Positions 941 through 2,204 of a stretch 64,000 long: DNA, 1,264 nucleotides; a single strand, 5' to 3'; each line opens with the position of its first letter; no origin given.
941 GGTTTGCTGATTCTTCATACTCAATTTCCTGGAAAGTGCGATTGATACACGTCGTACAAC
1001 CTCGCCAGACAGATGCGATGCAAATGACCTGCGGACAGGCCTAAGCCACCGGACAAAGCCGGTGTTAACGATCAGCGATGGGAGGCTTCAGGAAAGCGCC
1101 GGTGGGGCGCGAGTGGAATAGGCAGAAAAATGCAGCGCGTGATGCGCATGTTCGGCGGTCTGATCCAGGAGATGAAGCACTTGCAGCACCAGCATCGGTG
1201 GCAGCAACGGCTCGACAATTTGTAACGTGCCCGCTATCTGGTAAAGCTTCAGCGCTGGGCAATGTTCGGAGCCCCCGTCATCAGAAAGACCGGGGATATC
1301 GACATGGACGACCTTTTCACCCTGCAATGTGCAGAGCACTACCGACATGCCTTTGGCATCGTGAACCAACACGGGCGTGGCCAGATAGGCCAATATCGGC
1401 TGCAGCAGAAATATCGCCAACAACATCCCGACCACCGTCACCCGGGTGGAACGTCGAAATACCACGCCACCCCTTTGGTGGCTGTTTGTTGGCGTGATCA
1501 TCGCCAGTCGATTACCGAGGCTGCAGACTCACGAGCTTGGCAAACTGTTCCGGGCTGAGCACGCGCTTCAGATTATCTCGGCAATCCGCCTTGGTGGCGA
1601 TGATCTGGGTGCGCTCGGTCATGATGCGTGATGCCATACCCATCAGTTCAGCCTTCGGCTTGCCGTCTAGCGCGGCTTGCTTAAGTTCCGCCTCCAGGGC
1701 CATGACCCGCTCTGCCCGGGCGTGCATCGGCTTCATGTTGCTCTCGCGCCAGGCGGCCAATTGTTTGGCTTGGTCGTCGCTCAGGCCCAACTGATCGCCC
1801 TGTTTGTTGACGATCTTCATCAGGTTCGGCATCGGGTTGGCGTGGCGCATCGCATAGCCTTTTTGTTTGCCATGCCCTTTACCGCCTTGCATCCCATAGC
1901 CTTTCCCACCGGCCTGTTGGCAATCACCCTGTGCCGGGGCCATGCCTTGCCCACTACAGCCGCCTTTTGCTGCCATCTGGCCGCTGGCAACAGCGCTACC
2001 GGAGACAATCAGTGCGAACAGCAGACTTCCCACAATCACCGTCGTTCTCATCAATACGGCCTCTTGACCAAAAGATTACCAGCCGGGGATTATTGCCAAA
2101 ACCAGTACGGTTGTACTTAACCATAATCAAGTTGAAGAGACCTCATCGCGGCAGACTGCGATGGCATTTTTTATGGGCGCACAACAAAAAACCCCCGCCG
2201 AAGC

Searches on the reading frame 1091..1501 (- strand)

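Call 47: search_protein_families(library=pfam, proteins=[window:1091-1501:-], max_evalue=0.001)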
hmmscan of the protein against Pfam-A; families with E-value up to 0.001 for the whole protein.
window:1091-1501:- (137 aa): 1 family
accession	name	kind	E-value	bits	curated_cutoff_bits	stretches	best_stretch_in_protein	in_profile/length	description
PF11162.13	DUF2946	-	0.00058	21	23.7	1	26-134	5-117/117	Protein of unknown function (DUF2946)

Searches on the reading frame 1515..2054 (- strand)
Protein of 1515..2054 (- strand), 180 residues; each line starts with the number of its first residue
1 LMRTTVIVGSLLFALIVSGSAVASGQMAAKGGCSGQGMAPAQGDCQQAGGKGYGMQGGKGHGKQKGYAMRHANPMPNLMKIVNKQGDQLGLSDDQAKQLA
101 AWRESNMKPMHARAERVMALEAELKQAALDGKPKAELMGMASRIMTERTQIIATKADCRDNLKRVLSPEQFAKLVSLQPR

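Call 47: search_protein_families(library=pfam, proteins=[window:1515-2054:-], max_evalue=0.001)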
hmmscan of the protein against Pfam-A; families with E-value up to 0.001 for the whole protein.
window:1515-2054:- (180 aa): 1 family
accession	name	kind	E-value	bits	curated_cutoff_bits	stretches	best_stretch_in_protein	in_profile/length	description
PF07813.17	LTXXQ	-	0.00066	20.8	24.3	1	85-177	9-99/100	LTXXQ motif family protein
